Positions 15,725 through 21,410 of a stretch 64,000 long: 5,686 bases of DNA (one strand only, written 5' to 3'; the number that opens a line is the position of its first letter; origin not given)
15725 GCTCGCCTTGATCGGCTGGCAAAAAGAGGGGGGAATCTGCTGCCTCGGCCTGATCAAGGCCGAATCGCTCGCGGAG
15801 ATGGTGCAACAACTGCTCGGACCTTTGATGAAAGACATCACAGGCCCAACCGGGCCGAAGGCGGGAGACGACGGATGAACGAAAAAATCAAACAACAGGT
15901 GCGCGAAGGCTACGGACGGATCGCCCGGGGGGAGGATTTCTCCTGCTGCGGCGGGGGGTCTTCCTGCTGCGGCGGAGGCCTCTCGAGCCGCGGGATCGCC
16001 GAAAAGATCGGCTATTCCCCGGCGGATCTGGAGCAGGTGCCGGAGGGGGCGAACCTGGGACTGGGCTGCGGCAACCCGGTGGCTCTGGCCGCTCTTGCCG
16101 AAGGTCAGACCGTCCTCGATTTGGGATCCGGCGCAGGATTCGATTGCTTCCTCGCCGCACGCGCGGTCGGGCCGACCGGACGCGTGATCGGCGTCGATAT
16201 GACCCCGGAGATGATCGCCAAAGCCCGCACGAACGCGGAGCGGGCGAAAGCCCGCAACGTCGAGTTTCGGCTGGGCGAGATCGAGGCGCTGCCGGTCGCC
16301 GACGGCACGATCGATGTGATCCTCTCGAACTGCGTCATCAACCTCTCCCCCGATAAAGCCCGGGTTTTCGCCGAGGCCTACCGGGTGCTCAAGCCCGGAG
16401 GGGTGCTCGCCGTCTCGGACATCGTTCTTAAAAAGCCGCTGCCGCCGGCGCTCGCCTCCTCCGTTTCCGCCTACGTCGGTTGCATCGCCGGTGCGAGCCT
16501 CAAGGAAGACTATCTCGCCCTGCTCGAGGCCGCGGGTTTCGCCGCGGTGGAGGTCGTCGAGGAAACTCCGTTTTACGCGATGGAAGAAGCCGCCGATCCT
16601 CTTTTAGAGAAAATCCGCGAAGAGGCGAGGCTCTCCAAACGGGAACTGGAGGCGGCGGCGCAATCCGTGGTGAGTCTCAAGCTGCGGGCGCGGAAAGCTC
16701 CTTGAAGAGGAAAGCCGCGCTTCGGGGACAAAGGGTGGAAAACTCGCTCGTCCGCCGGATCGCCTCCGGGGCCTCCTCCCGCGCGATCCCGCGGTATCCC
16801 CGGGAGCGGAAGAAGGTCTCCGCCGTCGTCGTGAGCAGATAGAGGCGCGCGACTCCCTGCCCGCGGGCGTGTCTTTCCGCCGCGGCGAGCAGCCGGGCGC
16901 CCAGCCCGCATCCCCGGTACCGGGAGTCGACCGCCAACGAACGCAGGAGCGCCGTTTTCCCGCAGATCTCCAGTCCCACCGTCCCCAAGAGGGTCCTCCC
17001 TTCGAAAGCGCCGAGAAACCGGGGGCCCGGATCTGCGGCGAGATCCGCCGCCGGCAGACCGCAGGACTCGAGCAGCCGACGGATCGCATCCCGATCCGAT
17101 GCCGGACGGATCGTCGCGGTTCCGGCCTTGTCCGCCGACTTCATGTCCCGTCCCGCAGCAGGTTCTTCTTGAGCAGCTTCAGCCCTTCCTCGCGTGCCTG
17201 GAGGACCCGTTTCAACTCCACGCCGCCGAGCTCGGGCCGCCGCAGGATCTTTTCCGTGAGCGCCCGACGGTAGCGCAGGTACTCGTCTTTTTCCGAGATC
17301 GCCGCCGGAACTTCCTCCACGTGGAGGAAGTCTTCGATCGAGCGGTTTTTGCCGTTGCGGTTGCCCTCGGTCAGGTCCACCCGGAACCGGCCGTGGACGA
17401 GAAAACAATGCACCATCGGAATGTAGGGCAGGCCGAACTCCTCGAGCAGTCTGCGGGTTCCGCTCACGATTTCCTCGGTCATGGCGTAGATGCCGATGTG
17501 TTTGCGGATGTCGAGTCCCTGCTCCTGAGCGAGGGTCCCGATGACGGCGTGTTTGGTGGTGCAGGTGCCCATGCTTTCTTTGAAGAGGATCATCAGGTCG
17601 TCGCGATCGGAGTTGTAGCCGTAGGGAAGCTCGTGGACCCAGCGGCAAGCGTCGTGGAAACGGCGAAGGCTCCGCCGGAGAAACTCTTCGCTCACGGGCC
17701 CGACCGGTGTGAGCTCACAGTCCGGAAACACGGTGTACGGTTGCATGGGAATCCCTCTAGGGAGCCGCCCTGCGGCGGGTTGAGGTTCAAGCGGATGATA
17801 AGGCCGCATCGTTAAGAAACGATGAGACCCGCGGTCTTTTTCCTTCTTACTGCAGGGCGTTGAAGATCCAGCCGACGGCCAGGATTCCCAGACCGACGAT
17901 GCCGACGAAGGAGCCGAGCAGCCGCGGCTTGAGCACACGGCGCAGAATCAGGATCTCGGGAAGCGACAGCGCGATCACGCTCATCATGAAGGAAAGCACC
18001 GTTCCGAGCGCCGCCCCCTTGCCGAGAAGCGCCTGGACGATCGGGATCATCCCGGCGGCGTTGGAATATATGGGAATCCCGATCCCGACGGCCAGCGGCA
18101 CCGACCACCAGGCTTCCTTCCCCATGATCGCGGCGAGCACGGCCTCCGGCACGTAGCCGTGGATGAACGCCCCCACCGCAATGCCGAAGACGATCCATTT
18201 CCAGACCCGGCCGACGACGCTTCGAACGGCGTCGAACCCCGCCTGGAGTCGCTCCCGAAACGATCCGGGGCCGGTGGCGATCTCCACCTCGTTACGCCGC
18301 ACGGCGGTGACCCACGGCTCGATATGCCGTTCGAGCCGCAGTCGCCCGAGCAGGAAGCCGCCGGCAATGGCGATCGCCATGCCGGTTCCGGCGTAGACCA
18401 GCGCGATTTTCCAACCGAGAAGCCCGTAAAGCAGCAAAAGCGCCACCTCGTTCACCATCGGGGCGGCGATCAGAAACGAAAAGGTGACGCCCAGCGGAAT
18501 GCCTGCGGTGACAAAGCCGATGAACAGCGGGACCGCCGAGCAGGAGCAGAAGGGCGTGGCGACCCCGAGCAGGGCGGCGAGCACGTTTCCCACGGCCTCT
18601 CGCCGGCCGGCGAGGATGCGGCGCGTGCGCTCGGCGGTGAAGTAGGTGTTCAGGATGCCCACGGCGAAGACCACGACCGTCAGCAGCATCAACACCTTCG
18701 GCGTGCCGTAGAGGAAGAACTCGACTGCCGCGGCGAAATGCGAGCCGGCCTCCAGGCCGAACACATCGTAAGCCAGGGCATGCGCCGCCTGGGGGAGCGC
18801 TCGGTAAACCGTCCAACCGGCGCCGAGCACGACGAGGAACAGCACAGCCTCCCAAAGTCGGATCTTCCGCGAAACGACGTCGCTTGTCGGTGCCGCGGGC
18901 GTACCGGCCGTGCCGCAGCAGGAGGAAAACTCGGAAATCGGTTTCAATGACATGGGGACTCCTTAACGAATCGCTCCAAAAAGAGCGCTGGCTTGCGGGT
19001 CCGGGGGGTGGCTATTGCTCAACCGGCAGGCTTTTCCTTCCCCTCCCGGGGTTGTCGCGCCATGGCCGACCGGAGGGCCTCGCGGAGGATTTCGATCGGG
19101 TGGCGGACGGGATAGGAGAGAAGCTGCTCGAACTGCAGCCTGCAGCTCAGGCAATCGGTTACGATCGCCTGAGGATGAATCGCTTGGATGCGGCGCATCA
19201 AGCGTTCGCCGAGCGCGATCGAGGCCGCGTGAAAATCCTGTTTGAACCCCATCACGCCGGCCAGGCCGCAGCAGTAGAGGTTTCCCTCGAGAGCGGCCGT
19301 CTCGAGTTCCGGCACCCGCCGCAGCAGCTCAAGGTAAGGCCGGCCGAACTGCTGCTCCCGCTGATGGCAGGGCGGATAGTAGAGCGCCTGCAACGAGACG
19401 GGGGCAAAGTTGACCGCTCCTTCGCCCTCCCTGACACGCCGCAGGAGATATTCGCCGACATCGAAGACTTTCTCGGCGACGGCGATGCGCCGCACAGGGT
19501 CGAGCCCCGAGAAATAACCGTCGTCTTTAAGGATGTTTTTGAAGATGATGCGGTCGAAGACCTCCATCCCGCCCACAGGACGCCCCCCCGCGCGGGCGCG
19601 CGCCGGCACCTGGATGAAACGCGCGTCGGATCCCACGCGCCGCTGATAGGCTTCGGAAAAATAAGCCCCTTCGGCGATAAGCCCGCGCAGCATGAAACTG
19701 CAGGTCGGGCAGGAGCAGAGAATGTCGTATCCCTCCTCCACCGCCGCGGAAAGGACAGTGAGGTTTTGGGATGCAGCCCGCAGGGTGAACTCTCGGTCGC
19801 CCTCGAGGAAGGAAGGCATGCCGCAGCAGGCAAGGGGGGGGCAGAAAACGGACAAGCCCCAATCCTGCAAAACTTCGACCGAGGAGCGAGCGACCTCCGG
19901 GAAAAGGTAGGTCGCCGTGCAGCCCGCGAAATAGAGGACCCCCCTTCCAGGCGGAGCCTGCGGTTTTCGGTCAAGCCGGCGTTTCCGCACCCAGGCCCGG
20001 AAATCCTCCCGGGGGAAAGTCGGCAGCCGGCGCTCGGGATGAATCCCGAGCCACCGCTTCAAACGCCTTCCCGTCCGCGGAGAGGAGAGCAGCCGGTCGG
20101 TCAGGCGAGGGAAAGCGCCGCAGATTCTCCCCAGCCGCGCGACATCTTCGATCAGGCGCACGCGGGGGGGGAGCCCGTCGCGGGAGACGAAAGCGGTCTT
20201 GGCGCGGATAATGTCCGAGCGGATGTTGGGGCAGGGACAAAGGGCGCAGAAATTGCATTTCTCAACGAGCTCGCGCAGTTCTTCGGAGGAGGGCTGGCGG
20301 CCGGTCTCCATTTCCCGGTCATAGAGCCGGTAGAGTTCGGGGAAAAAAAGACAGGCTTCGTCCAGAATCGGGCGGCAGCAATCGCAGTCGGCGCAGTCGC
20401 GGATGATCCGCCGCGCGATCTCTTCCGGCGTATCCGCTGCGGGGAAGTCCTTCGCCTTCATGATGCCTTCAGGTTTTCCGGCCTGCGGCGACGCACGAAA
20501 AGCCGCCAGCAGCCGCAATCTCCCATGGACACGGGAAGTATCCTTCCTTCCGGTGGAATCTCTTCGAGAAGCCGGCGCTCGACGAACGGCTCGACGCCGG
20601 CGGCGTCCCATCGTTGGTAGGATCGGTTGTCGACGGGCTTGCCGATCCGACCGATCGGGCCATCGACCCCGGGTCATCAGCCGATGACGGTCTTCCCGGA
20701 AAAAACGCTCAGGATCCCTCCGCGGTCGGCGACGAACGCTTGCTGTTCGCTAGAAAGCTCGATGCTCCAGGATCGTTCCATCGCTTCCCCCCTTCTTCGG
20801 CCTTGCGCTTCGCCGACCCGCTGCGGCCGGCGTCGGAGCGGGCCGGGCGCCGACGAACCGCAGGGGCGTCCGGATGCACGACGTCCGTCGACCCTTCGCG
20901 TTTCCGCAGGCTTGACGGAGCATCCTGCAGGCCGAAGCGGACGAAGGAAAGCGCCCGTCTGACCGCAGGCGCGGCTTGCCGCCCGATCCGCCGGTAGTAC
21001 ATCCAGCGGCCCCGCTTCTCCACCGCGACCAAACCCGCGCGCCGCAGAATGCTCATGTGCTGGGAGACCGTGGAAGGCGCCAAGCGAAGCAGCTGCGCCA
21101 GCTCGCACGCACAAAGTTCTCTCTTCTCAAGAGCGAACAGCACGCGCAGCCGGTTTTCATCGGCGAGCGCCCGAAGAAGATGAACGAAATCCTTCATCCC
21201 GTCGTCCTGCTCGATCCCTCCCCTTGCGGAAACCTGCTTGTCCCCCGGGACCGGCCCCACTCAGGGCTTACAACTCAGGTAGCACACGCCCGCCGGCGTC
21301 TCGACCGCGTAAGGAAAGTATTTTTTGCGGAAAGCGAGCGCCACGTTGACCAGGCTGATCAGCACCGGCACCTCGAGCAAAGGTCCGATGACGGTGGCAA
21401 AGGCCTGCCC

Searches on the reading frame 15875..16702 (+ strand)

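Call 70: search_protein_families(library=pfam, proteins=[window:15875-16702:+], max_evalue=0.1)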
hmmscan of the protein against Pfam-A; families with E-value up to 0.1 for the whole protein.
window:15875-16702:+ (276 aa): 20 families
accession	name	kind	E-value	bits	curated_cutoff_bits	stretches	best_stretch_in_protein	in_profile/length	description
PF13847.12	Methyltransf_31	-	1.9e-40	138.3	27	1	76-221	3-145/145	Methyltransferase domain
PF08241.18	Methyltransf_11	-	4.2e-24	85.4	21.2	1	81-179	1-94/95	Methyltransferase domain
PF13649.12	Methyltransf_25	-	5.2e-24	85.2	27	1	80-176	1-97/97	Methyltransferase domain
PF01209.24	Ubie_methyltran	-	3.1e-18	66.4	20.1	1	73-182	44-153/233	ubiE/COQ5 methyltransferase family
PF08242.18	Methyltransf_12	-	7.4e-15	55.9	30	1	81-178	1-98/98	Methyltransferase domain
PF13489.12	Methyltransf_23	-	1.4e-11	44.8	27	1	72-183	18-119/164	Methyltransferase domain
PF01135.25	PCMT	-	1.8e-10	41.4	20.3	1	72-134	69-131/210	Protein-L-isoaspartate(D-aspartate) O-methyltransferase (PCMT)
PF06325.19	PrmA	-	6.9e-08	32.8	22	1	75-187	160-265/296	Ribosomal protein L11 methyltransferase (PrmA)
PF05175.20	MTS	-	2.4e-07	31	23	1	75-180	28-138/170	Methyltransferase small domain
PF00891.24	Methyltransf_2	-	8.8e-06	25.6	22.3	1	74-222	60-209/210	O-methyltransferase domain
PF13578.12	Methyltransf_24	-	3.5e-05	25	26.3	1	82-183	2-105/105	Methyltransferase domain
PF05148.21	Methyltransf_8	-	5.6e-05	23.5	27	1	134-183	111-159/219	Hypothetical methyltransferase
PF20922.3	Anamorsin_N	-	9.2e-05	22.7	27.1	1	128-234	31-128/163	Anamorsin, N-terminal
PF01170.24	UPF0020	-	0.00015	22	22.3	1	101-152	76-128/197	RMKL-like, methyltransferase domain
PF01728.25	FtsJ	-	0.00037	20.9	24.1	1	74-162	19-108/181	FtsJ-like methyltransferase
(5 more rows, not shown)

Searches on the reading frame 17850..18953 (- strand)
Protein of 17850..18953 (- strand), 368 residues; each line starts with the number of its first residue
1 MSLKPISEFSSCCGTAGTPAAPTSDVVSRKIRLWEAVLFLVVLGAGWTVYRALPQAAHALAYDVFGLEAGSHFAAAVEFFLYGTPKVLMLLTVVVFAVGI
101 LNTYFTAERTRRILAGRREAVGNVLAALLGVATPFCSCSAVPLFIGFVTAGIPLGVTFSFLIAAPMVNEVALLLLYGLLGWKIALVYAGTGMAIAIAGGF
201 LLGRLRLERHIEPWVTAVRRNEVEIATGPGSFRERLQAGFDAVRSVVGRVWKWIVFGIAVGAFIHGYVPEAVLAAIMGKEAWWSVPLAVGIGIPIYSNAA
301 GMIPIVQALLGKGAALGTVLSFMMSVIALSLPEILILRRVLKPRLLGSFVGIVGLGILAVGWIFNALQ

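Call 38: search_protein_families(library=pfam, proteins=[window:17850-18953:-], max_evalue=0.00001)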
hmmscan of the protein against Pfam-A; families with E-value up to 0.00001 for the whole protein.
window:17850-18953:- (368 aa): 1 family
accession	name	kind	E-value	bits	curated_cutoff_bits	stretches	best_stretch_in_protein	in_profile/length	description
PF03773.19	ArsP_1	-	1.8e-68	231.3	32.3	1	72-365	1-293/294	Predicted permease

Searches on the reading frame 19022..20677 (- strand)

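Call 38: search_protein_families(library=pfam, proteins=[window:19022-20677:-], max_evalue=0.00001)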
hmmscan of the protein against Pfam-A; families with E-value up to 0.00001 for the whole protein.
window:19022-20677:- (552 aa): 1 family
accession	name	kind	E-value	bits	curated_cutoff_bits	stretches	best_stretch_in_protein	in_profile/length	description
PF02754.22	CCG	-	4.3e-19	68.8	20.6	2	432-516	2-84/85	Cysteine-rich domain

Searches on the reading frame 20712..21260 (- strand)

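Call 38: search_protein_families(library=pfam, proteins=[window:20712-21260:-], max_evalue=0.00001)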
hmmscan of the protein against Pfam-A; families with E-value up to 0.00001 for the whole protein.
window:20712-21260:- (183 aa): 2 families
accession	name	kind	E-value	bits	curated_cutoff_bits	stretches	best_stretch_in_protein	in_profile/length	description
PF01022.26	HTH_5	-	1.3e-16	60.6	22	1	34-79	1-46/47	Bacterial regulatory protein, arsR family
PF12840.13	HTH_20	-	1.3e-09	38.4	27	1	32-81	1-51/51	Helix-turn-helix domain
